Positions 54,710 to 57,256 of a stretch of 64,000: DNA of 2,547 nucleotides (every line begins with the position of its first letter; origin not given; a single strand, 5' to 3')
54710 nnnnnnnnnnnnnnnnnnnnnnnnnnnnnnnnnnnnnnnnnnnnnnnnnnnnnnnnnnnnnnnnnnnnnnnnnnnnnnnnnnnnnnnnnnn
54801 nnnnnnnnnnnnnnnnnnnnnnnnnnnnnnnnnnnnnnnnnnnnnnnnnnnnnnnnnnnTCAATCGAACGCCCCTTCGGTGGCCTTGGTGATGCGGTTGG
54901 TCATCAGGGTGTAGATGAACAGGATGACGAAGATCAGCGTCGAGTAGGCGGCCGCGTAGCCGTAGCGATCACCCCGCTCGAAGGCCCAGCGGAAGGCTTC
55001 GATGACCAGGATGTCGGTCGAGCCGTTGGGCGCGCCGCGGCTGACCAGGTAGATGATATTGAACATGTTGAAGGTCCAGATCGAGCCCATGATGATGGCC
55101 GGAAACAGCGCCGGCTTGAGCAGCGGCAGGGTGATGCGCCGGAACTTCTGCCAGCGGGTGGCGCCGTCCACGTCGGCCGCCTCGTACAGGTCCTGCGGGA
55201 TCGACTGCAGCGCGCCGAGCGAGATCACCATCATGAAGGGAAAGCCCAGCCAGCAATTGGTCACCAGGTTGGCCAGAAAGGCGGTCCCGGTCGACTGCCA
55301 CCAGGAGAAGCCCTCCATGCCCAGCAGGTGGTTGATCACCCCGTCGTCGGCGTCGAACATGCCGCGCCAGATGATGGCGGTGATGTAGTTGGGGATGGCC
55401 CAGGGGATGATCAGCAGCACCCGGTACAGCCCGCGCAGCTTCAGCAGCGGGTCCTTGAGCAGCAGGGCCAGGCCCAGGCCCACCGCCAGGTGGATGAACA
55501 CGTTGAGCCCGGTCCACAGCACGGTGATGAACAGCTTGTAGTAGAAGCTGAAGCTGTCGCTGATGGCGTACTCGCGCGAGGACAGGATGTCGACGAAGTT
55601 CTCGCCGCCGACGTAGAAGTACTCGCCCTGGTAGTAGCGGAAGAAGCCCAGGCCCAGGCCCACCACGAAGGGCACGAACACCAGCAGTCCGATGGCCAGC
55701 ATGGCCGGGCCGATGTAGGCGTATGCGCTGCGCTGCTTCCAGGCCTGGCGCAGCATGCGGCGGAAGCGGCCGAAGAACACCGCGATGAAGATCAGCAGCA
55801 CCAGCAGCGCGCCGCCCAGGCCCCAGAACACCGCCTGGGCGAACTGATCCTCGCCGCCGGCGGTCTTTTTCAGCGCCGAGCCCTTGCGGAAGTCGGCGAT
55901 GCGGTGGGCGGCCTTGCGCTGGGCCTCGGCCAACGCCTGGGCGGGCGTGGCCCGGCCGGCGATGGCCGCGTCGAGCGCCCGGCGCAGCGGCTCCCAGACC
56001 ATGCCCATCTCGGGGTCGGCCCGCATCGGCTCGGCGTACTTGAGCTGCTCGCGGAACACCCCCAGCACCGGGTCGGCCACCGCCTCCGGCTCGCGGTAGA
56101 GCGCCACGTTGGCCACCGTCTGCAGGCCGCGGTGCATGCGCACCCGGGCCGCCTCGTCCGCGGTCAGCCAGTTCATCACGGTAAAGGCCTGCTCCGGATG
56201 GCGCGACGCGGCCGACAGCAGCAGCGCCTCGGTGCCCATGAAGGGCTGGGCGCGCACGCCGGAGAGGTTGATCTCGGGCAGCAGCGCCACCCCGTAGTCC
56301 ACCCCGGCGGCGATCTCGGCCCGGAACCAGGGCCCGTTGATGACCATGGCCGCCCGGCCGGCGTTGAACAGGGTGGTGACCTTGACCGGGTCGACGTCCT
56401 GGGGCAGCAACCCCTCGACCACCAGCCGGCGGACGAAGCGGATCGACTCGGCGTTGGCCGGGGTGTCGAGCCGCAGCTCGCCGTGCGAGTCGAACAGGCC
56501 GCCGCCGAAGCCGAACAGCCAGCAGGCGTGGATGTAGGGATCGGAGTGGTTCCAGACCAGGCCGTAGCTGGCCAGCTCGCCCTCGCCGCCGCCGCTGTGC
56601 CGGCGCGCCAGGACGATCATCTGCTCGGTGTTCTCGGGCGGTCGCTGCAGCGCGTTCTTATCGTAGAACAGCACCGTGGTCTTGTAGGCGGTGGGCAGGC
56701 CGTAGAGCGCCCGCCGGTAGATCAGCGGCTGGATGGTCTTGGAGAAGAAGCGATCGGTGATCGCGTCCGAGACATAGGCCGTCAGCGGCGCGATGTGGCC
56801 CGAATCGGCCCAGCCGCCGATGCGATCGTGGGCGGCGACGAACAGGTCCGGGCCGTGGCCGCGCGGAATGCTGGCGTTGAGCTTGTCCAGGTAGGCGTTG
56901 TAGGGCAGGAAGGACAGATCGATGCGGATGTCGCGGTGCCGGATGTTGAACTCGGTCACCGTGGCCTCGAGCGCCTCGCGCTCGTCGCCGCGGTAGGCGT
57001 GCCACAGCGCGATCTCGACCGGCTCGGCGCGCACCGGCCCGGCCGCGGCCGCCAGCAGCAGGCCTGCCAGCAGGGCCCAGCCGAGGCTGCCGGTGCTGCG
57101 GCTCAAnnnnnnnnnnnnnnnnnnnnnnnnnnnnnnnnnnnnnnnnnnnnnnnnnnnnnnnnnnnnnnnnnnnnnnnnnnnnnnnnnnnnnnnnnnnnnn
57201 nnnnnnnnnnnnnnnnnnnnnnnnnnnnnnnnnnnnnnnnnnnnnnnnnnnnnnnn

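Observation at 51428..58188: Five-gene minus-strand operon combining an ABC importer with a cytochrome c-bearing permease, an AAA+ ATPase and a degenerate Fic protein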

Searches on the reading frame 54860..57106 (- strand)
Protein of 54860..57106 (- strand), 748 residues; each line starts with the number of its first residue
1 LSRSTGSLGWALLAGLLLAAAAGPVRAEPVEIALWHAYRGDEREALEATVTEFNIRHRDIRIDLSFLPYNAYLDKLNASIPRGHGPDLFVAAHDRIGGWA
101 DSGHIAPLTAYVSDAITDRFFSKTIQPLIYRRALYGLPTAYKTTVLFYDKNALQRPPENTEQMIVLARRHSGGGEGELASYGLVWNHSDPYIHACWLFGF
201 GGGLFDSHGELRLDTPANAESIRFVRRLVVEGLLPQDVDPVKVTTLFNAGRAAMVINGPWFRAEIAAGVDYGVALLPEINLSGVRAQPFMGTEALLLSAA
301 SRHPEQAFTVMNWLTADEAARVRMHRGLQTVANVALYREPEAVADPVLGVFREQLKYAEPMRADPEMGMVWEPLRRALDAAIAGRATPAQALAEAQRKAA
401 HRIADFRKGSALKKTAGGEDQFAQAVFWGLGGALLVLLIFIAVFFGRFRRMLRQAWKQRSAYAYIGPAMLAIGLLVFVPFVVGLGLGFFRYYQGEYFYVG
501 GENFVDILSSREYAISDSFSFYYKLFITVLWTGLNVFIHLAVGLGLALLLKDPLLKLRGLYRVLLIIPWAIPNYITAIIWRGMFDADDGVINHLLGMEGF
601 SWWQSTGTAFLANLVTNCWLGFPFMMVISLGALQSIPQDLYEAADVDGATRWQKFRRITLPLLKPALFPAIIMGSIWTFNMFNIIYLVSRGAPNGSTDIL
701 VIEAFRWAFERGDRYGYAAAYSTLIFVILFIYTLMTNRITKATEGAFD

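Call 3: search_protein_families(library=pfam, proteins=[window:54860-57106:-], max_evalue=0.01)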
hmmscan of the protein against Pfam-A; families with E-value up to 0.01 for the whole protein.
window:54860-57106:- (748 aa): 3 families
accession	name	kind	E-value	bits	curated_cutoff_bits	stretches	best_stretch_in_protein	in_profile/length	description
PF01547.30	SBP_bac_1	-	1.7e-30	107.5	26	1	41-320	3-306/307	Bacterial extracellular solute-binding protein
PF13416.11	SBP_bac_8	-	6e-23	82.4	27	1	49-321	2-250/279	Bacterial extracellular solute-binding protein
PF00528.27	BPD_transp_1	-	1e-21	77.9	26.4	1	551-739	9-182/184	Binding-protein-dependent transport system inner membrane component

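Call 4: search_protein_families(library=ncbifam, proteins=[window:54860-57106:-], max_evalue=0.01)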
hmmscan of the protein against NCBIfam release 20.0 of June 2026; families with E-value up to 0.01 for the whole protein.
window:54860-57106:- (748 aa): 31 families (the best 25 are shown)
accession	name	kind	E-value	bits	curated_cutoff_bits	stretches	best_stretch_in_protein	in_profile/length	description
NF008232.0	PRK10999.1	equivalog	2.5e-52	178.3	392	1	498-742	264-517/520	maltose ABC transporter permease MalF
NF007011.0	PRK09474.1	equivalog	3.7e-42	144.5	291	1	74-398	71-393/396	maltose/maltodextrin ABC transporter substrate-binding protein MalE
NF053763.1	ABCarbgalBndGanS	equivalog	8.8e-39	133.4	700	1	41-403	48-415/420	galactooligosaccharide ABC transporter substrate-binding protein GanS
NF007852.0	PRK10561.1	equivalog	1.4e-25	90.8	335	1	498-738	53-286/295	sn-glycerol-3-phosphate ABC transporter permease UgpA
NF040931.1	ABC_arch_GlcT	equivalog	3.2e-18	66.4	360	1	478-730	16-261/278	glucose ABC transporter permease GlcT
TIGR03262.1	PhnU2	equivalog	1e-12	47.5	593.25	1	469-723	11-240/546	putative 2-aminoethylphosphonate ABC transporter permease subunit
TIGR01581.1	Mo_ABC_porter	hypoth_equivalog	2.2e-12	47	210.3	1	524-732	22-222/225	ABC transporter permease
TIGR02141.1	modB_ABC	equivalog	3.2e-12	46.5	182.6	1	527-740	2-206/208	molybdate ABC transporter permease subunit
TIGR00969.1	3a0106s02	subfamily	1e-11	44.8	240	1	525-733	63-267/272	sulfate ABC transporter permease subunit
TIGR02139.1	permease_CysT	equivalog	5.3e-10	39.3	246.1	1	532-741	59-260/265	sulfate ABC transporter permease subunit CysT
TIGR02140.1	permease_CysW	equivalog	1.5e-08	34.4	329.1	1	525-737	49-252/261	sulfate ABC transporter permease subunit CysW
NF008620.0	PRK11602.1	equivalog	5.2e-08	32.4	442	1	522-742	63-279/291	sulfate/thiosulfate ABC transporter permease CysW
NF040932.1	ABC_arch_GlcU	equivalog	1.3e-07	31.6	340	1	632-731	155-254/272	glucose ABC transporter permease GlcU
NF007044.0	PRK09497.1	equivalog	1.6e-07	31.1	348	1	521-736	56-271/285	spermidine/putrescine ABC transporter permease PotB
NF008208.0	PRK10971.1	equivalog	7.2e-07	29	415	1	527-731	62-255/277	sulfate/thiosulfate ABC transporter permease CysT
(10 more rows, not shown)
